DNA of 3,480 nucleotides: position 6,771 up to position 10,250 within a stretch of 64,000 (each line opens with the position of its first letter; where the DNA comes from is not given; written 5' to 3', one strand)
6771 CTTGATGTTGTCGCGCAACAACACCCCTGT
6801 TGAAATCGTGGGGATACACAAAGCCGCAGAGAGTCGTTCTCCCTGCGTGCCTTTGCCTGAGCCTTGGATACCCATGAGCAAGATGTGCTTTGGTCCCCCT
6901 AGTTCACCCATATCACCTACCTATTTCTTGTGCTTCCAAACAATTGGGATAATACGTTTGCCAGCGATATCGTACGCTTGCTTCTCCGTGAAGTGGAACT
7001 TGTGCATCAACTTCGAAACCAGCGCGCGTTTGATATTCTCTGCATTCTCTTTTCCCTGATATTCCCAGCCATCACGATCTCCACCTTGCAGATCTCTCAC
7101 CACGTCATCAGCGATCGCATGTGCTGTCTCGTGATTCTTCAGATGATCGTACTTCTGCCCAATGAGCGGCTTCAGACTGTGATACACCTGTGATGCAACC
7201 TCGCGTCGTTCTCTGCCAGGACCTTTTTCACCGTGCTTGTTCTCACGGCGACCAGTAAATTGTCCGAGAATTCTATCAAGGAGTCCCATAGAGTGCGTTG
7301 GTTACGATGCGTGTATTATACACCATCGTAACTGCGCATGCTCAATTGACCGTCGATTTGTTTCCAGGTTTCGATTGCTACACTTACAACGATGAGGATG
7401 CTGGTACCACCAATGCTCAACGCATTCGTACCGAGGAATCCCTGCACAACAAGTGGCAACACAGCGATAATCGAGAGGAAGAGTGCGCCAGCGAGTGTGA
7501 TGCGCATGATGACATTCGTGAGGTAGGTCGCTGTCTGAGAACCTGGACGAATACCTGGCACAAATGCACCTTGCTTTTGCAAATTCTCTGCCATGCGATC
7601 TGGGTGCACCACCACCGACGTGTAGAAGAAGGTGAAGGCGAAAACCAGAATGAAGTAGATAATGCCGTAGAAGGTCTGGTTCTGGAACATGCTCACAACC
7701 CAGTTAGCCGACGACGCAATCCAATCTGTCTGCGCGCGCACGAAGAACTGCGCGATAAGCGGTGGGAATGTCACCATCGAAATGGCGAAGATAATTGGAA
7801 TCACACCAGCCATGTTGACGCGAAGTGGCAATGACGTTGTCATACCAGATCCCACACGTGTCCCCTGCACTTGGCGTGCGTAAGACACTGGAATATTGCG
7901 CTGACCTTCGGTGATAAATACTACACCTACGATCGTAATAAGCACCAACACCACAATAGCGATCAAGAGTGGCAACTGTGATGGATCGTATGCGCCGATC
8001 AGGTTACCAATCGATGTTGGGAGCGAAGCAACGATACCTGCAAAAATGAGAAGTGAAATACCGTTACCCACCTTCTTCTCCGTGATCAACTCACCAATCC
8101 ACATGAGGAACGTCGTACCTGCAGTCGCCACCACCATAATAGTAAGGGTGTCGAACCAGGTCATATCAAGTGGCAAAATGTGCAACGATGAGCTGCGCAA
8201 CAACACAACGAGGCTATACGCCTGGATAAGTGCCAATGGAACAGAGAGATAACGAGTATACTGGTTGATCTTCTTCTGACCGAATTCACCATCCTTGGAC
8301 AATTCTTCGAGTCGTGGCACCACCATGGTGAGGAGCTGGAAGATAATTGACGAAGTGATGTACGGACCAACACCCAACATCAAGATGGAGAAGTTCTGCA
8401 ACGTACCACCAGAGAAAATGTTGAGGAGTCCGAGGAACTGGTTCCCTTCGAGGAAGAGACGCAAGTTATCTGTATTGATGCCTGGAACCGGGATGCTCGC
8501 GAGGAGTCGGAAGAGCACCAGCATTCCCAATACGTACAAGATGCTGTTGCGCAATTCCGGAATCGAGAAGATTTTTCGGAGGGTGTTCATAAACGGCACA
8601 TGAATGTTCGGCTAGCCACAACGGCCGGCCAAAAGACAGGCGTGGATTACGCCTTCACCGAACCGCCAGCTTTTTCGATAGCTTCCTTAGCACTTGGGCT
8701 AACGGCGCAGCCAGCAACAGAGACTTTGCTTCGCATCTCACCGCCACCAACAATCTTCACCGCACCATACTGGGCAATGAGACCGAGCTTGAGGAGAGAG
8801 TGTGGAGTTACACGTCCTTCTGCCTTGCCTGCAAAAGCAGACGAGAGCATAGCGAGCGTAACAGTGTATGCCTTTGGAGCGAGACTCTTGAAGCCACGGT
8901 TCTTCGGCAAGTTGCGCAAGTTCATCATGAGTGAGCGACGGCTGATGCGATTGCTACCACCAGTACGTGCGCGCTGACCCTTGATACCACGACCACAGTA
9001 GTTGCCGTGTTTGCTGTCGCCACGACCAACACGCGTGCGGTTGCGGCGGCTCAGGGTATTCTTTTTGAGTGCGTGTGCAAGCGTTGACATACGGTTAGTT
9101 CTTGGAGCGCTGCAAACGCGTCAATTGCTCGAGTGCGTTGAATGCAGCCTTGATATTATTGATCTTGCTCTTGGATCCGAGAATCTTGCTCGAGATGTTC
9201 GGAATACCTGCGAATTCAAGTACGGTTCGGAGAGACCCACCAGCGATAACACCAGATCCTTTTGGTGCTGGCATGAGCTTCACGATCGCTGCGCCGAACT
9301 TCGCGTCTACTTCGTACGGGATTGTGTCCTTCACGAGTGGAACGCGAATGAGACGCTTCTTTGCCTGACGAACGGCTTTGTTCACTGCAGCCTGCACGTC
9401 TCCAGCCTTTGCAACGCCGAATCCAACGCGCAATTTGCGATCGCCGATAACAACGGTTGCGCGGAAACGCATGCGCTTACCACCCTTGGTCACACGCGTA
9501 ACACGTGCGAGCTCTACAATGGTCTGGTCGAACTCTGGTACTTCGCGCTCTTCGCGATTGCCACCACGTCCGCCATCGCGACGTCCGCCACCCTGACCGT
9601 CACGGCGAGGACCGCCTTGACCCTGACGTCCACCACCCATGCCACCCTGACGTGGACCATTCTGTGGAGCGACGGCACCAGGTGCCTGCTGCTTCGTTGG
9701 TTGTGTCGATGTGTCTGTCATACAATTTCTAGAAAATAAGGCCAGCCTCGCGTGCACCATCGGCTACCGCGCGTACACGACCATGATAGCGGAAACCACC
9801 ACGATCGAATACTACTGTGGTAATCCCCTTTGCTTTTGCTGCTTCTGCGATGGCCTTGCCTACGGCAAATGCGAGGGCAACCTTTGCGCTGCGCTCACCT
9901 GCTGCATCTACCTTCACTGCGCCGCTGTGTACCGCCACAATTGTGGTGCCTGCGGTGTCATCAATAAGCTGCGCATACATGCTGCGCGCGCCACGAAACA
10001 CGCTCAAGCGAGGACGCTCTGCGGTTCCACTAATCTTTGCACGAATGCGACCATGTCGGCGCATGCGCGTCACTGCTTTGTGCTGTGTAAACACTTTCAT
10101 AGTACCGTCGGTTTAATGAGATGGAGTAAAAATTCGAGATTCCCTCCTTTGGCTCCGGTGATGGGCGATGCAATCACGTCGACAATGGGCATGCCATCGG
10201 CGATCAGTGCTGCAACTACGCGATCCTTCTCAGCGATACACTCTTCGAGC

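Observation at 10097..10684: S4-less TlyA-like rRNA 2'-O-methyltransferase translationally coupled inside the spc ribosomal-protein operon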

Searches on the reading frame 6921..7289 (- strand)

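Call 3: search_protein_families(library=pfam, proteins=[window:6921-7289:-], max_evalue=1)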
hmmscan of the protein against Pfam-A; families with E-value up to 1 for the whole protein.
window:6921-7289:- (122 aa): 1 family
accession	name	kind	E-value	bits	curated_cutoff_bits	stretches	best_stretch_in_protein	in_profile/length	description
PF22733.1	NNH1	-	0.016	15.8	27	1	14-71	37-93/177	NACHT N-terminal Helical domain 1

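Call 4: search_protein_families(library=ncbifam, proteins=[window:6921-7289:-], max_evalue=1)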
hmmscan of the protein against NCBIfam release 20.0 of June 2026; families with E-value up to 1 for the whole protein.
window:6921-7289:- (122 aa): 0 families

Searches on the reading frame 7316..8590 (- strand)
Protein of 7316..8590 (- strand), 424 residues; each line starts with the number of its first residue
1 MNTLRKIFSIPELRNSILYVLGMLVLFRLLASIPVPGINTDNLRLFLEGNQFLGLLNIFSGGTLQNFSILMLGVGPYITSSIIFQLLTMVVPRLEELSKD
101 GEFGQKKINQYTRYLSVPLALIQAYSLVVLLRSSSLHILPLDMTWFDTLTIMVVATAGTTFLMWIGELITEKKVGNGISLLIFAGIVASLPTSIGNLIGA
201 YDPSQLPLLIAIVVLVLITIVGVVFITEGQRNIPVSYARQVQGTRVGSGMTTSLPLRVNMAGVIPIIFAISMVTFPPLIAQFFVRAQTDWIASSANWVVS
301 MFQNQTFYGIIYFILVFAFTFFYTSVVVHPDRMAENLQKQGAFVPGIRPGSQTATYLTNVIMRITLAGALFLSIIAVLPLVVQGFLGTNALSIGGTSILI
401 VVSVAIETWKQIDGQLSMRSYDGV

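Call 22: find_homologous_proteins(query=window:7316-8590:-)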
Query window:7316-8590:- (424 aa): 8000 proteins with E <= 0.001 among 8000 candidates; the best 120 are listed.
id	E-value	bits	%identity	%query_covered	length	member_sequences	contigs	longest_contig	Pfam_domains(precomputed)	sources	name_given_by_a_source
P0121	7.4e-264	893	100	100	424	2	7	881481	PF00344.26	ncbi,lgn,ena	ncbi:MAG: preprotein translocase subunit SecY [Patescibacteria group bacterium]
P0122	7.5e-251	850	94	100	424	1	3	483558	PF00344.26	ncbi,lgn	-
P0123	7.6e-251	850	94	100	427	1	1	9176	PF00344.26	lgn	-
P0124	5.6e-249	844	92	100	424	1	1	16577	PF00344.26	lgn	-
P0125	1.8e-207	707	77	100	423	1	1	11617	PF00344.26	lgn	-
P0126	8.0e-203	692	75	100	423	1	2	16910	PF00344.26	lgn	-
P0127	7.2e-190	649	70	100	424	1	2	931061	PF00344.26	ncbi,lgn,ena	-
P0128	5.0e-188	643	69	100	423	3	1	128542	PF00344.26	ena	-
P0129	1.1e-186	639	69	100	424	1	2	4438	PF00344.26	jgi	-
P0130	1.1e-186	639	69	100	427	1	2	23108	PF00344.26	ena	-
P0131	7.6e-186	636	71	100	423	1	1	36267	PF00344.26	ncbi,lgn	-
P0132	9.1e-186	636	69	100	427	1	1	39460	PF00344.26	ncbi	-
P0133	8.0e-182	623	69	100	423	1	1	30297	PF00344.26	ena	-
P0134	2.0e-172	592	64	100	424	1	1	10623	PF00344.26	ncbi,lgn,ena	-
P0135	2.1e-172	592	65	100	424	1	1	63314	PF00344.26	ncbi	-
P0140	1.4e-169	582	64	100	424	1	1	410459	PF00344.26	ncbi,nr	ncbi:MAG: preprotein translocase subunit SecY [Candidatus Magasanikbacteria bacterium]|nr:preprotein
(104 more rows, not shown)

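Call 23: find_encoding_contigs(protein=P0125, flank=5000, max_places=1)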
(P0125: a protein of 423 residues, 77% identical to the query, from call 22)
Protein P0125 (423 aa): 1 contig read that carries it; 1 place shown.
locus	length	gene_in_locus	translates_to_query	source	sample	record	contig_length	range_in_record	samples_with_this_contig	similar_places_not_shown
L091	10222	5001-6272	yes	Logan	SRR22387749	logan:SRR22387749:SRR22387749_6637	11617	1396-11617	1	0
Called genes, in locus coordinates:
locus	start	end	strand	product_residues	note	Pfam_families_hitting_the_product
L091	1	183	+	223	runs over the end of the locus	PF07650:KH_2, PF00189:Ribosomal_S3_C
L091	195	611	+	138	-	PF00252:Ribosomal_L16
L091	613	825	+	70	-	PF00831:Ribosomal_L29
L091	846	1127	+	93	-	PF00366:Ribosomal_S17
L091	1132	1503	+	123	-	PF00238:Ribosomal_L14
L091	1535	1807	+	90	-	PF00467:KOW, PF17136:ribosomal_L24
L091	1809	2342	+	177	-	PF00281:Ribosomal_L5, PF00673:Ribosomal_L5_C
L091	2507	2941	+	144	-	PF00410:Ribosomal_S8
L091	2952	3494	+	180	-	PF00347:Ribosomal_L6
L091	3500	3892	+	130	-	PF00861:Ribosomal_L18p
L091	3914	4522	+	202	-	PF00333:Ribosomal_S5, PF03719:Ribosomal_S5_C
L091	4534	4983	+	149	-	PF00828:Ribosomal_L27A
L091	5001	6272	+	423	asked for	PF00344:SecY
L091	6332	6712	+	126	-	-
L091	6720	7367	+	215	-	PF13238:AAA_18 (weak), PF00406:ADK, PF13207:AAA_17, PF05191:ADK_lid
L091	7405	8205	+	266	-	PF00557:Peptidase_M24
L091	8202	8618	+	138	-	PF03652:RuvX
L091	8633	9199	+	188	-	PF11967:RecO_N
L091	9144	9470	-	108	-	-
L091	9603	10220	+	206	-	?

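Call 24: find_encoding_contigs(protein=P0127, flank=5000, max_places=1)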
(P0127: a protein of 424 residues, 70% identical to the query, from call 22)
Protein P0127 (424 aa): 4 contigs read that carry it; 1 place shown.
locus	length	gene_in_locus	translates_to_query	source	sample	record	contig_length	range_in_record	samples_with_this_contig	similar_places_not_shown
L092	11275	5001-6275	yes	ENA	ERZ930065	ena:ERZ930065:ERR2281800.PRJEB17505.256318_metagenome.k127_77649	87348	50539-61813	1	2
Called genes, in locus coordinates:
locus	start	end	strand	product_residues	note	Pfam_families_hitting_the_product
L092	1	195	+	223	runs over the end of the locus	PF07650:KH_2, PF00189:Ribosomal_S3_C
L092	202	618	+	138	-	PF00252:Ribosomal_L16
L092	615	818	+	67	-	PF00831:Ribosomal_L29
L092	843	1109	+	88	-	PF00366:Ribosomal_S17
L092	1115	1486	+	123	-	PF00238:Ribosomal_L14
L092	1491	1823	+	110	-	PF00467:KOW, PF17136:ribosomal_L24 (weak)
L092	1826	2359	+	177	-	PF00281:Ribosomal_L5, PF00673:Ribosomal_L5_C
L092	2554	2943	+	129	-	PF00410:Ribosomal_S8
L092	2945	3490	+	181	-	PF00347:Ribosomal_L6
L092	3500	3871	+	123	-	PF00861:Ribosomal_L18p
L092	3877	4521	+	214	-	PF00333:Ribosomal_S5, PF03719:Ribosomal_S5_C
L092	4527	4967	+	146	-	PF00828:Ribosomal_L27A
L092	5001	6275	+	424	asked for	PF00344:SecY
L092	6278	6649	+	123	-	-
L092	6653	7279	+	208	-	PF00406:ADK, PF13207:AAA_17, PF05191:ADK_lid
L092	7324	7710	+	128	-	-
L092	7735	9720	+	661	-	-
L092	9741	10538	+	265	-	PF00557:Peptidase_M24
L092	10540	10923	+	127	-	PF03652:RuvX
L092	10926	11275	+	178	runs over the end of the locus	PF11967:RecO_N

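Call 25: find_encoding_contigs(protein=P0131, flank=5000, max_places=1)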
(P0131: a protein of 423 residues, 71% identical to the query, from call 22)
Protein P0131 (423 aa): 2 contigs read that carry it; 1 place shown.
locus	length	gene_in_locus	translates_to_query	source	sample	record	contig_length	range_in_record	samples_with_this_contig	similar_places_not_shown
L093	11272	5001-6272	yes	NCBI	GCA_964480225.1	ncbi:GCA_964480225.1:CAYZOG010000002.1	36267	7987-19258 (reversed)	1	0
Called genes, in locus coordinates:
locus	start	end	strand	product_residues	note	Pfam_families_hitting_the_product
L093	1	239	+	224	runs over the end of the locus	PF07650:KH_2, PF00189:Ribosomal_S3_C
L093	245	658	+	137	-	PF00252:Ribosomal_L16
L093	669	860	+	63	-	PF00831:Ribosomal_L29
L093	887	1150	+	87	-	PF00366:Ribosomal_S17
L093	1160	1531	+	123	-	PF00238:Ribosomal_L14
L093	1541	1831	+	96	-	PF00467:KOW, PF17136:ribosomal_L24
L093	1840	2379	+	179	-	PF00281:Ribosomal_L5, PF00673:Ribosomal_L5_C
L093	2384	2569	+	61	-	PF00253:Ribosomal_S14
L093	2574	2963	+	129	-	PF00410:Ribosomal_S8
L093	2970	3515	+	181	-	PF00347:Ribosomal_L6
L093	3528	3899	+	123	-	PF00861:Ribosomal_L18p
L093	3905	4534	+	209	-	PF00333:Ribosomal_S5, PF03719:Ribosomal_S5_C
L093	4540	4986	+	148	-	PF00828:Ribosomal_L27A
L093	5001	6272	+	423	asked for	PF00344:SecY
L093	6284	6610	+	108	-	-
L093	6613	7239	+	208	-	PF00406:ADK, PF13207:AAA_17, PF13238:AAA_18 (weak), PF05191:ADK_lid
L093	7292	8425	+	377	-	-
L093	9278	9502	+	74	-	-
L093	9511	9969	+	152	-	-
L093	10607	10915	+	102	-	PF03652:RuvX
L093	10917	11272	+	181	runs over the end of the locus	PF11967:RecO_N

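Call 26: find_encoding_contigs(protein=P0140, flank=5000, max_places=1)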
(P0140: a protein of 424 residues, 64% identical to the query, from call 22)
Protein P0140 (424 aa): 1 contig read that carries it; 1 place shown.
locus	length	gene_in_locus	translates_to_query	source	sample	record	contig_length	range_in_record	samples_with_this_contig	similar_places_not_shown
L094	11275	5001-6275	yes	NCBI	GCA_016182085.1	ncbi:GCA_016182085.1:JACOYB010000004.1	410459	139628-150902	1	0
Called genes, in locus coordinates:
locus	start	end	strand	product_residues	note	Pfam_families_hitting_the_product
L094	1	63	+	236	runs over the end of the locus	PF07650:KH_2, PF00189:Ribosomal_S3_C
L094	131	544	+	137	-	PF00252:Ribosomal_L16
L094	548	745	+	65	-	PF00831:Ribosomal_L29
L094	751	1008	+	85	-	PF00366:Ribosomal_S17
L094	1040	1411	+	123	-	PF00238:Ribosomal_L14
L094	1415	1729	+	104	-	PF00467:KOW, PF17136:ribosomal_L24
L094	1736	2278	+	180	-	PF00281:Ribosomal_L5, PF00673:Ribosomal_L5_C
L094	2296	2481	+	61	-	PF00253:Ribosomal_S14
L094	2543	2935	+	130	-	PF00410:Ribosomal_S8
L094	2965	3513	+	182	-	PF00347:Ribosomal_L6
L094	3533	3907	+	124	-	PF00861:Ribosomal_L18p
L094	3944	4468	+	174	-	PF00333:Ribosomal_S5, PF03719:Ribosomal_S5_C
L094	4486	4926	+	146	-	PF00828:Ribosomal_L27A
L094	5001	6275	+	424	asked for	PF00344:SecY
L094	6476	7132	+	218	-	PF00406:ADK, PF06414:Zeta_toxin, PF13238:AAA_18 (weak), PF13671:AAA_33, PF13207:AAA_17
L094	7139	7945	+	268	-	PF00557:Peptidase_M24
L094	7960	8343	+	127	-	PF03652:RuvX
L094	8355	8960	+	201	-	PF11967:RecO_N, PF02565:RecO_C (faint)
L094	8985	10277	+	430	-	PF01336:tRNA_anti-codon, PF00152:tRNA-synt_2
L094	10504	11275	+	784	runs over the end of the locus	-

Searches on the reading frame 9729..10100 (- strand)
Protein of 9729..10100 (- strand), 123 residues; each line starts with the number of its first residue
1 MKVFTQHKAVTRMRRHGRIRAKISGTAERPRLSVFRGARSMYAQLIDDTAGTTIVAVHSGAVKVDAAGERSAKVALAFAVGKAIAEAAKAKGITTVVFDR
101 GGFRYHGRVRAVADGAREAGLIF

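Call 3: search_protein_families(library=pfam, proteins=[window:9729-10100:-], max_evalue=1)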
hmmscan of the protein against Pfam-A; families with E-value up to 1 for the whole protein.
window:9729-10100:- (123 aa): 2 families
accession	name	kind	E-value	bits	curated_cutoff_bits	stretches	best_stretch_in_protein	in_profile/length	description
PF00861.27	Ribosomal_L18p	-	2.3e-39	134.8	27.8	1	8-123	3-116/116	Ribosomal L18 of archaea, bacteria, mitoch. and chloroplast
PF25211.1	DUF7839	-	0.14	12.8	27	1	40-97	22-78/101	Domain of unknown function (DUF7839)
